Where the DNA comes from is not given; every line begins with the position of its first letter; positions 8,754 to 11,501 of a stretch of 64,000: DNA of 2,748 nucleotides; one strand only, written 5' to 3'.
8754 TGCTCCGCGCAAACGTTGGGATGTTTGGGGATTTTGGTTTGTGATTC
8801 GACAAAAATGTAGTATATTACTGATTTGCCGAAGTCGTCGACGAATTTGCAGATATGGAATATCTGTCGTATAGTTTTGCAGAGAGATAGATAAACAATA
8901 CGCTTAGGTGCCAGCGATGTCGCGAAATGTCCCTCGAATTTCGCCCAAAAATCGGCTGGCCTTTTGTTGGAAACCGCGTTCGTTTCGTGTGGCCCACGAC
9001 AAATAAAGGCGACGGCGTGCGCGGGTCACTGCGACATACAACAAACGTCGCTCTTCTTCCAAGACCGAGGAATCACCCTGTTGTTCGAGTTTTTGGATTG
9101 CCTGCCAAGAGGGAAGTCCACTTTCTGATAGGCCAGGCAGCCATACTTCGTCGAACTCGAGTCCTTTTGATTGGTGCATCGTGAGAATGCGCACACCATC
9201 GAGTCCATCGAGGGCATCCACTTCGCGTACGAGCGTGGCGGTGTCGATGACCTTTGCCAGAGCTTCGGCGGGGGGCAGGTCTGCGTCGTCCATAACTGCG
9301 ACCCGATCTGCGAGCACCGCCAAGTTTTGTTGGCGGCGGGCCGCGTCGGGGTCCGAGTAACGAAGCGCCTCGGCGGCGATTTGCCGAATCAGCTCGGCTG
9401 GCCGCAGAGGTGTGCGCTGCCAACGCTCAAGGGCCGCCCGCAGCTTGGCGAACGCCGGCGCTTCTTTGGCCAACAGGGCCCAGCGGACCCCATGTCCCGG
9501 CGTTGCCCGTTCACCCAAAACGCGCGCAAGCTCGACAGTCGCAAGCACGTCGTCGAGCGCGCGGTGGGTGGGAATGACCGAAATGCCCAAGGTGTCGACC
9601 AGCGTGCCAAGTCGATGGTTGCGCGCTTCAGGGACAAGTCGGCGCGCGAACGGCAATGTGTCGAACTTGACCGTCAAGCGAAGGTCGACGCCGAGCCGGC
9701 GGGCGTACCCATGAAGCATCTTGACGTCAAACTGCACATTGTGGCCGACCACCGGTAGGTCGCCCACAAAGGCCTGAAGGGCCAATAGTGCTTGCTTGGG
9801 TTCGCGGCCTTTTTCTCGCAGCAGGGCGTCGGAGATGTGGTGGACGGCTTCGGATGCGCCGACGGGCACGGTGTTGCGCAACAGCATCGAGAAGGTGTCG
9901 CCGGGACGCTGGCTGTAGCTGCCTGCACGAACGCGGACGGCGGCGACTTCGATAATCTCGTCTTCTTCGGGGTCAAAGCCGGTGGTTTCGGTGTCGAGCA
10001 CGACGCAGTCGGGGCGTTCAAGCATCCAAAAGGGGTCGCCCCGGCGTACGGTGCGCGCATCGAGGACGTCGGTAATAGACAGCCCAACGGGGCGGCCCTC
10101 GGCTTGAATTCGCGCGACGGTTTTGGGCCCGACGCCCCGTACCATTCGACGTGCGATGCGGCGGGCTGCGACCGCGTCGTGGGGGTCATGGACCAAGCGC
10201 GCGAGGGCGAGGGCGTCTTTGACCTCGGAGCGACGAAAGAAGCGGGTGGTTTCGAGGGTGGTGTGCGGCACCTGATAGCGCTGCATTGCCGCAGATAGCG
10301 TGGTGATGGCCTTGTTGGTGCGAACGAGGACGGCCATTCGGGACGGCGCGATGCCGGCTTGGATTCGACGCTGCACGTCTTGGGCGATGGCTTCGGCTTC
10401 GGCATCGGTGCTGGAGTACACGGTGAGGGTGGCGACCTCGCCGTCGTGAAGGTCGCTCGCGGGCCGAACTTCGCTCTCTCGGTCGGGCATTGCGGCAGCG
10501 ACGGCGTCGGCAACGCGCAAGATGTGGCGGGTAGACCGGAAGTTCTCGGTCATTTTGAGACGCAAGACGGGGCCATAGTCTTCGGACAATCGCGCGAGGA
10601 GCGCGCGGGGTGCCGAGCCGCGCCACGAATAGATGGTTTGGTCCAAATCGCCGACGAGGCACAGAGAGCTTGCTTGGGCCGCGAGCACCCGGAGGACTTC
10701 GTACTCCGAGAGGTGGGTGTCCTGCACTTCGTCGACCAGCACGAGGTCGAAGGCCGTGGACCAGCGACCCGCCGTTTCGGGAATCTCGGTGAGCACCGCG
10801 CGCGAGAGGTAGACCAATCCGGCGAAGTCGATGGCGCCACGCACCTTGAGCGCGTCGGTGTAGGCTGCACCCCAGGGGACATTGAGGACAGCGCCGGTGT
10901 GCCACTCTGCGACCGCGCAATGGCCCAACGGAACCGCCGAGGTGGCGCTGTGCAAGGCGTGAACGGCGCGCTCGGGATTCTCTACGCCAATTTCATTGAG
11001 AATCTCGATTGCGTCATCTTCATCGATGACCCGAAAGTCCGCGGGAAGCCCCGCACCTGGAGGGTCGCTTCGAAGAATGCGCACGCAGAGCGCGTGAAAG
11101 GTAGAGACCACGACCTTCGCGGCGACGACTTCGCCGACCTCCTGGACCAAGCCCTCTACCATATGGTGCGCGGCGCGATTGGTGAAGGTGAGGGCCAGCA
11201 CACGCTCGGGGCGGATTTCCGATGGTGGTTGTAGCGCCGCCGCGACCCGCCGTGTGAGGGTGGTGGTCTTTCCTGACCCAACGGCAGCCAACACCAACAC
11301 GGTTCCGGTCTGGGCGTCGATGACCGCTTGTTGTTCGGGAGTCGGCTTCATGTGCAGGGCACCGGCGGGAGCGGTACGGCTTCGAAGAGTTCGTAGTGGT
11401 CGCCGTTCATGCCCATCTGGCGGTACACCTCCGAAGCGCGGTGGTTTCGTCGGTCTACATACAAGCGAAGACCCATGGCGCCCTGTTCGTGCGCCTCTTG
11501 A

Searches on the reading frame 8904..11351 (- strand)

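Call 88: search_protein_families(library=pfam, proteins=[window:8904-11351:-], max_evalue=0.001)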
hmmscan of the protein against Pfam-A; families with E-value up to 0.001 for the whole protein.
window:8904-11351:- (815 aa): 7 families
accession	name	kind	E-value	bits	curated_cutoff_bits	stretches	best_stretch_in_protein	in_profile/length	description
PF13361.12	UvrD_C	-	4.7e-65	220.8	25.6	1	266-788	2-349/350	UvrD-like helicase C-terminal domain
PF00580.27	UvrD-helicase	-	8.3e-52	177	23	1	4-253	2-265/271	UvrD/REP helicase N-terminal domain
PF00929.31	RNase_T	-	4.3e-27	96.1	24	1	450-608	1-163/164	Exonuclease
PF13245.12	AAA_19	-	6.3e-20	72.2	25.1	1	7-242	2-132/134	AAA domain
PF13538.12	UvrD_C_2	-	9.1e-11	41.9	27.4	1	764-784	31-51/52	UvrD-like helicase C-terminal domain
PF01443.25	Viral_helicase1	-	2.2e-06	28.1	21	0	706-783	163-225/228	Viral superfamily 1 RNA helicase core domain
PF13604.12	AAA_30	-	1.4e-05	25.4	27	0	7-68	6-66/191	AAA domain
